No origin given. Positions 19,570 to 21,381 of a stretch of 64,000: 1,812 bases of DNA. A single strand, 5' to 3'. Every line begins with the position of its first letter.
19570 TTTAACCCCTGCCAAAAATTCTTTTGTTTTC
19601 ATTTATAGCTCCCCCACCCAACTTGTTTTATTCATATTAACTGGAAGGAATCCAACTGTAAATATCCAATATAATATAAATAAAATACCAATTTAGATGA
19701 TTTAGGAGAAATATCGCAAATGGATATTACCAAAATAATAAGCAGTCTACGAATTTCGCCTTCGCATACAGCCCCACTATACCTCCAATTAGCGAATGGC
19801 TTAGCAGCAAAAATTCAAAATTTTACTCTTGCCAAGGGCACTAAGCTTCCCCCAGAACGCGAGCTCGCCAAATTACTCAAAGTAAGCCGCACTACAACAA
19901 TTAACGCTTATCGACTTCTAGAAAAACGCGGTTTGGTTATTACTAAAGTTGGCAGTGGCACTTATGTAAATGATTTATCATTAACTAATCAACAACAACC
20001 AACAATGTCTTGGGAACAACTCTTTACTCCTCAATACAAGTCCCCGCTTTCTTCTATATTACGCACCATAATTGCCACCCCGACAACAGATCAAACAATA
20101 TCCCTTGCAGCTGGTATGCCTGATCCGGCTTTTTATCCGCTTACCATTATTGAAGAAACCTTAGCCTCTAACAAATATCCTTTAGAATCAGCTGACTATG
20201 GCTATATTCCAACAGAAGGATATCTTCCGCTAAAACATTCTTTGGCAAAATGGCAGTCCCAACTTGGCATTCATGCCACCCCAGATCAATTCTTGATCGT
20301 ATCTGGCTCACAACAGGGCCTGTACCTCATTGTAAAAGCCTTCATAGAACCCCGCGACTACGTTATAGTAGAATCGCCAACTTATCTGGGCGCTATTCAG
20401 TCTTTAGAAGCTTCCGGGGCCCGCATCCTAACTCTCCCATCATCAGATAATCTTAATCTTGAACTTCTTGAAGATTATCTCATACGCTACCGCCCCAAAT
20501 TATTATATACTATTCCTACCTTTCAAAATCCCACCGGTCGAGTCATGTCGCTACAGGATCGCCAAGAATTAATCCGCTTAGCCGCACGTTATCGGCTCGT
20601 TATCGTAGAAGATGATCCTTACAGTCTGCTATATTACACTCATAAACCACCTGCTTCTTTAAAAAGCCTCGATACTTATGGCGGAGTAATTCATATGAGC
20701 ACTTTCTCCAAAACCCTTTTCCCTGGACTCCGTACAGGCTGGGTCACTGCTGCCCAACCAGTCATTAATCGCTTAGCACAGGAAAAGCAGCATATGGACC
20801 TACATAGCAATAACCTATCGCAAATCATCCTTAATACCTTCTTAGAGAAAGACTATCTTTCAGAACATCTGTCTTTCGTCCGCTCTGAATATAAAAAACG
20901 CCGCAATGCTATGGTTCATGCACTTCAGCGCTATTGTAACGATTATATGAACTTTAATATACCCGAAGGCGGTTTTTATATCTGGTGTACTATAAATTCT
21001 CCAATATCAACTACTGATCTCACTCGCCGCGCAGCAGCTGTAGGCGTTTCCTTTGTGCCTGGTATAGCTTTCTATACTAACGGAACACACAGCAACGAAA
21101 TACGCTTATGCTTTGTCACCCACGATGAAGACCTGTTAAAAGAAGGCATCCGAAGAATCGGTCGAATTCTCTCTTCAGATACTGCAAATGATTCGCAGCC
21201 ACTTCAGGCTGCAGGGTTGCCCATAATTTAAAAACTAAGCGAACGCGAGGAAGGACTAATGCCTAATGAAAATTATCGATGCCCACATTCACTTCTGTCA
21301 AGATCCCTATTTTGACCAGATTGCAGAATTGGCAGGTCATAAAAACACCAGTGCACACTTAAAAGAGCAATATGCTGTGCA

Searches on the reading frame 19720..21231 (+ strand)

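Call 81: search_protein_families(library=pfam, proteins=[window:19720-21231:+], max_evalue=0.00001)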
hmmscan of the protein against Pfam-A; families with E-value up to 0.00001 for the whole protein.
window:19720-21231:+ (503 aa): 3 families
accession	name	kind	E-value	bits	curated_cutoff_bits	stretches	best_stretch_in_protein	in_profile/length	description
PF00155.27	Aminotran_1_2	-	1.1e-32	114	19.7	1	160-480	36-361/361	Aminotransferase class I and II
PF00392.27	GntR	-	2.3e-14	53.2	27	1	20-83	1-64/64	Bacterial regulatory proteins, gntR family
PF12897.13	Asp_aminotransf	-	1.3e-06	27.9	27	1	212-463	124-388/421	Aspartate amino-transferase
